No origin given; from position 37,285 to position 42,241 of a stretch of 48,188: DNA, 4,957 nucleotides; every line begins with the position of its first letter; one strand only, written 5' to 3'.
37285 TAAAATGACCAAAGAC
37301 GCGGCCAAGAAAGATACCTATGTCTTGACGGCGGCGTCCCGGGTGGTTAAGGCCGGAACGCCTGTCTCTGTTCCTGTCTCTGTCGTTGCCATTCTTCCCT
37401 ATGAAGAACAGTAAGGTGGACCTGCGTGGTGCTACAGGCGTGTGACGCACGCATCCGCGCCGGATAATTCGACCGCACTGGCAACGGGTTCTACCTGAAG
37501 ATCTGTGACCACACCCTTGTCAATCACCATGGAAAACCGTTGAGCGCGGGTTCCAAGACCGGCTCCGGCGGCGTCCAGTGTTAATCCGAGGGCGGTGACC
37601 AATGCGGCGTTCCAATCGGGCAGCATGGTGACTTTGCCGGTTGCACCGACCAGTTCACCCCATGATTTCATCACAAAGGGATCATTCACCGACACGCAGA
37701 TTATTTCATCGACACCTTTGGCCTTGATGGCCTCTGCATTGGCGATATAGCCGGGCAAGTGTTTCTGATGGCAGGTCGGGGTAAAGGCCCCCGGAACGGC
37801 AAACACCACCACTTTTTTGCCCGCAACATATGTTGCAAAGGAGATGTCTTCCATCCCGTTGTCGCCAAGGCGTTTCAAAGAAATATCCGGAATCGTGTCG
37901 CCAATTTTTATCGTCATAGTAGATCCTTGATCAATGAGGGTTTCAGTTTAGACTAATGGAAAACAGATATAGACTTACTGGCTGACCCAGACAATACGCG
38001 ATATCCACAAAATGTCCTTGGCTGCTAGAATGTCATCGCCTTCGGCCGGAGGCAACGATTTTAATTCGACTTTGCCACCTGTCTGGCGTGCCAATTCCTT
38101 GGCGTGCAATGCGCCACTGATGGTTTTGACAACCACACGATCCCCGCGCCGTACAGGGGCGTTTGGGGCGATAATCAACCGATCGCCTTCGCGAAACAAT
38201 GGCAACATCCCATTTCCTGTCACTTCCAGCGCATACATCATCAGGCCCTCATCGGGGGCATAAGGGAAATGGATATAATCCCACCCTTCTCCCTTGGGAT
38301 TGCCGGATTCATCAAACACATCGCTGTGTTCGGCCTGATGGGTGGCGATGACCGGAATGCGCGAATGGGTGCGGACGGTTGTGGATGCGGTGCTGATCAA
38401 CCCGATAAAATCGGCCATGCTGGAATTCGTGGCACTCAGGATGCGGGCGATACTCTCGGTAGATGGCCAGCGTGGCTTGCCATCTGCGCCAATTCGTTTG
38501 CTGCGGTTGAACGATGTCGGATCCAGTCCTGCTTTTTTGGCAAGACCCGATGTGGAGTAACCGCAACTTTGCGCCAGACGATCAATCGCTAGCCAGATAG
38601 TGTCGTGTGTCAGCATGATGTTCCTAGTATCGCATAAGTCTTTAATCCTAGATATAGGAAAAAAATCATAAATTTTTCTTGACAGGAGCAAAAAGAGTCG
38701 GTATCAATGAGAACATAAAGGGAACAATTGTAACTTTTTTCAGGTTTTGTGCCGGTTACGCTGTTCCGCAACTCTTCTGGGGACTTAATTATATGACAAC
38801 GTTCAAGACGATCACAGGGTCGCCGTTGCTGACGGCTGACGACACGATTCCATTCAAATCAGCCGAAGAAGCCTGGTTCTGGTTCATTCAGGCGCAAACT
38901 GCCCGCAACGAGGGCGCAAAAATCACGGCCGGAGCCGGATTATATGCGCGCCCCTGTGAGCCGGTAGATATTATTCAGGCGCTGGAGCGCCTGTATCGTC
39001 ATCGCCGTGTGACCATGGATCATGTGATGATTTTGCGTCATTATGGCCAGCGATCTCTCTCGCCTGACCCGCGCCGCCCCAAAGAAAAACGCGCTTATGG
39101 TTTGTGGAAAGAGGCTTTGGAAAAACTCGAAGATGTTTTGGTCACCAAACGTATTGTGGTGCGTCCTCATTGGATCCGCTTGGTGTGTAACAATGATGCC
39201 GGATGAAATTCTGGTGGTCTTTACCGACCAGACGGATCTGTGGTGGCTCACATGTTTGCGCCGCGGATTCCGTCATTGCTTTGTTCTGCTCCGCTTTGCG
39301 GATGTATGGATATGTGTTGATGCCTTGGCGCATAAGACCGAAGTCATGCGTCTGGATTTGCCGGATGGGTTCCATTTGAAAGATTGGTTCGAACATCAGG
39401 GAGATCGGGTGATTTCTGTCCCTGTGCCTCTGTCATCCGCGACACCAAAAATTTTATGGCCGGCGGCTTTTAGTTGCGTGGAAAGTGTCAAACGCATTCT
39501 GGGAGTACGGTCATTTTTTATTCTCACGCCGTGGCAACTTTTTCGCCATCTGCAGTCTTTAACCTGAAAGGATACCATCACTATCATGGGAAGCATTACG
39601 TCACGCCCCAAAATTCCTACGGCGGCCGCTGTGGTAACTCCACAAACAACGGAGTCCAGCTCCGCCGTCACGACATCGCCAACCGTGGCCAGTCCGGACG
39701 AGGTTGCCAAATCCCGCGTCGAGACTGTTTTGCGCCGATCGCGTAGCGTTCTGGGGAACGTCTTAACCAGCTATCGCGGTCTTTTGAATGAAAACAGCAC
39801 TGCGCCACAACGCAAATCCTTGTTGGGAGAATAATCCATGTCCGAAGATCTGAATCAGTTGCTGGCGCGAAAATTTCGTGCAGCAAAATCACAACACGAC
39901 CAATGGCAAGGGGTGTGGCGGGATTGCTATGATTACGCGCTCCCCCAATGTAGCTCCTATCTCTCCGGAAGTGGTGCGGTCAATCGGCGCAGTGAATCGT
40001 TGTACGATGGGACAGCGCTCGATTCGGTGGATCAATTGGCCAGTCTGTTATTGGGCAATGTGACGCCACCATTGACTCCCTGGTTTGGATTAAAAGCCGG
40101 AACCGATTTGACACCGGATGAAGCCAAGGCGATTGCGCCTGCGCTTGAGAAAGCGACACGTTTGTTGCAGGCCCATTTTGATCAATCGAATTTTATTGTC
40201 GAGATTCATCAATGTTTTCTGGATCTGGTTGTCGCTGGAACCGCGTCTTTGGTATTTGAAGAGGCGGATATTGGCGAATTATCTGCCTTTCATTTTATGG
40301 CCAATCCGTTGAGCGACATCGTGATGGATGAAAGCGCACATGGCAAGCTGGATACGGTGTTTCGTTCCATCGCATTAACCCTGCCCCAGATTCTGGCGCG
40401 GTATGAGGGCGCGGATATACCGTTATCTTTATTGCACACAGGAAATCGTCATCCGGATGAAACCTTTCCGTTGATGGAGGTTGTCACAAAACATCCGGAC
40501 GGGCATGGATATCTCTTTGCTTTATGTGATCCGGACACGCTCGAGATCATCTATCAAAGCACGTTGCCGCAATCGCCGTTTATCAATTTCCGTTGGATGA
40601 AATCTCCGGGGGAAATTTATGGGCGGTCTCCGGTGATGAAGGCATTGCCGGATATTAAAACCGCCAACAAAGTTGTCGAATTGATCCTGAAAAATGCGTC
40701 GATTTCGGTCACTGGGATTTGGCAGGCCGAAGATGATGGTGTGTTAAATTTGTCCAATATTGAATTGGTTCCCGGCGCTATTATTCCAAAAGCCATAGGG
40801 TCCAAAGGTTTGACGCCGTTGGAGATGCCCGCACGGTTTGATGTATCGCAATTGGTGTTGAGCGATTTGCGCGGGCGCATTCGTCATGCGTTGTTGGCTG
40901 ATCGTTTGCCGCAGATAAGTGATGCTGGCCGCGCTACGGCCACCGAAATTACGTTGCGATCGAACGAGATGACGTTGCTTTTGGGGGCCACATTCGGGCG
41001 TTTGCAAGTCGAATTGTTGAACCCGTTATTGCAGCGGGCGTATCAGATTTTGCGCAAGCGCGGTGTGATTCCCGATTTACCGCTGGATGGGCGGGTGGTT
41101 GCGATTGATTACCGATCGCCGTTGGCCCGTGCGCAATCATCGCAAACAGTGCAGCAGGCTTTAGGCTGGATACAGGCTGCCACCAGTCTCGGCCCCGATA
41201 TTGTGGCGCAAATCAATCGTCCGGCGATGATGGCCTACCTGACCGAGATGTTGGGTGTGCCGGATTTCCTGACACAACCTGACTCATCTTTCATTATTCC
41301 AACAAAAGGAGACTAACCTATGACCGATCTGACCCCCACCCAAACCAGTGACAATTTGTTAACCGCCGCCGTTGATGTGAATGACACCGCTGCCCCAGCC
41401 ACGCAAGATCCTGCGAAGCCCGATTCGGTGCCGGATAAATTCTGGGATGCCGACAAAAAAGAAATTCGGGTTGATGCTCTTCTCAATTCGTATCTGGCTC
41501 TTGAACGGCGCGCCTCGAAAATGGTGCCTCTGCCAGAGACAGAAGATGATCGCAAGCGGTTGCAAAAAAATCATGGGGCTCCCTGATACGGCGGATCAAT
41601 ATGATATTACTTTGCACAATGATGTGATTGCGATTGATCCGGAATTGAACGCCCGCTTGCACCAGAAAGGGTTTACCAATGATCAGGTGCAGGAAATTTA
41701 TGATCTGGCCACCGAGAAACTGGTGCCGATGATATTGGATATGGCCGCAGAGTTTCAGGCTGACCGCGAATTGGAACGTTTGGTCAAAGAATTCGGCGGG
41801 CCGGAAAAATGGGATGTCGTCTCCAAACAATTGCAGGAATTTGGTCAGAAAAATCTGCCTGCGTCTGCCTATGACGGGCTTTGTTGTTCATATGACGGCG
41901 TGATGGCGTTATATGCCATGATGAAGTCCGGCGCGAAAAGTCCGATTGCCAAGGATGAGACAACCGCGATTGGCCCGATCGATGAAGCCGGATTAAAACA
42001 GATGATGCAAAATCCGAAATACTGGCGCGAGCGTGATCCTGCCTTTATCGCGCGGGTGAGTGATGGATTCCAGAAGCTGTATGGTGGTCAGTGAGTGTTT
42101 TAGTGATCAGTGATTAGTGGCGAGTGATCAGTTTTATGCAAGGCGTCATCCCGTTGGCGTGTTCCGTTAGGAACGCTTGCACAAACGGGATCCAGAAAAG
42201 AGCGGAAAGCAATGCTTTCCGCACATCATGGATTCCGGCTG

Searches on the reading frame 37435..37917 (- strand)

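Call 44: search_protein_families(library=pfam, proteins=[window:37435-37917:-], max_evalue=0.00001)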
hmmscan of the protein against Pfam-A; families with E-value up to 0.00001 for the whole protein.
window:37435-37917:- (161 aa): 2 families
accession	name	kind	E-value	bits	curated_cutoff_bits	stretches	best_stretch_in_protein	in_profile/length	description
PF08534.16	Redoxin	-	1.5e-33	116.1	26.6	1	5-155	2-145/148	Redoxin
PF00578.27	AhpC-TSA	-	7.9e-15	55.3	26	1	5-137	1-121/124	AhpC/TSA family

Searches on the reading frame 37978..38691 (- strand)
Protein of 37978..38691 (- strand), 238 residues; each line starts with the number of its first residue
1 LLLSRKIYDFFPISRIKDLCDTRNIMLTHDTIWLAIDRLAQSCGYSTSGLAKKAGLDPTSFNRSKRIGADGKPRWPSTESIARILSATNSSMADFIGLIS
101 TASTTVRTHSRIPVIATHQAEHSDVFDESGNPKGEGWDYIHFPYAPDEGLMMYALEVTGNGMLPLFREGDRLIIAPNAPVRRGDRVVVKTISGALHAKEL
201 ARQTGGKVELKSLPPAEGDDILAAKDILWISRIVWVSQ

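Call 44: search_protein_families(library=pfam, proteins=[window:37978-38691:-], max_evalue=0.00001)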
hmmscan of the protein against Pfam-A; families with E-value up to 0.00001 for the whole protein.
window:37978-38691:- (238 aa): 1 family
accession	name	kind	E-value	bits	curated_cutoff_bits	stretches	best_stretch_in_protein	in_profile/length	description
PF00717.28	Peptidase_S24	-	1.1e-13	51.3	23.3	1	148-233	31-115/116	Peptidase S24-like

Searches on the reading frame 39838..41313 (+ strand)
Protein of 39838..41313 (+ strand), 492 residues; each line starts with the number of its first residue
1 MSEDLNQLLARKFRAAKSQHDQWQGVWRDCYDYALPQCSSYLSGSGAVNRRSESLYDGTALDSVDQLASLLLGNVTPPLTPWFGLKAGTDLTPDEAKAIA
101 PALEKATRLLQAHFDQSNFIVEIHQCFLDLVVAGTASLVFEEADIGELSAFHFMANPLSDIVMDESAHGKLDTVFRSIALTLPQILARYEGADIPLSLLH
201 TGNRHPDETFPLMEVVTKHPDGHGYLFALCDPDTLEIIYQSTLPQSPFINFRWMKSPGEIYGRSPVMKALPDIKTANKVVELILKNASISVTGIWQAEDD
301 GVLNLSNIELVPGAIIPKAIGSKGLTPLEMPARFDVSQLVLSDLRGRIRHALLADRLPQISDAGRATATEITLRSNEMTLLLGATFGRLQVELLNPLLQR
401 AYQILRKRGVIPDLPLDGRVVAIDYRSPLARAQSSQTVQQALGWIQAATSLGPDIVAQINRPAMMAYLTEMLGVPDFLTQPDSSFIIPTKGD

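Call 44: search_protein_families(library=pfam, proteins=[window:39838-41313:+], max_evalue=0.00001)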
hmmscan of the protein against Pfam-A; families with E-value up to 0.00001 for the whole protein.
window:39838-41313:+ (492 aa): 1 family
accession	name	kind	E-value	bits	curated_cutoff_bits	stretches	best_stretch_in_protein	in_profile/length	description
PF12236.14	Head-tail_con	-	6.2e-125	417.8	27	1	7-476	2-486/489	Bacteriophage head to tail connecting protein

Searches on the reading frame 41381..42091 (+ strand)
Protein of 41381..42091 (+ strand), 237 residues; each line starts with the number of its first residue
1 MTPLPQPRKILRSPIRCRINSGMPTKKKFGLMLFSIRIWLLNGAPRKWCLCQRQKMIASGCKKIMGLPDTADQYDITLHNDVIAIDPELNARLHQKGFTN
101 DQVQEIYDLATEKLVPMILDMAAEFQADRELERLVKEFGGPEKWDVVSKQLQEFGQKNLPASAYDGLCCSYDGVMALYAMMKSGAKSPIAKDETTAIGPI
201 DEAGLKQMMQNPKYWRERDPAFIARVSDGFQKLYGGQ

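Call 44: search_protein_families(library=pfam, proteins=[window:41381-42091:+], max_evalue=0.00001)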
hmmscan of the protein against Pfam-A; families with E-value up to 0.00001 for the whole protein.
window:41381-42091:+ (237 aa): 1 family
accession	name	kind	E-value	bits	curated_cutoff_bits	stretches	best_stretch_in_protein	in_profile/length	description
PF05396.16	Phage_T7_Capsid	-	1e-06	29.7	27.1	1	69-228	14-183/188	Phage T7 capsid assembly protein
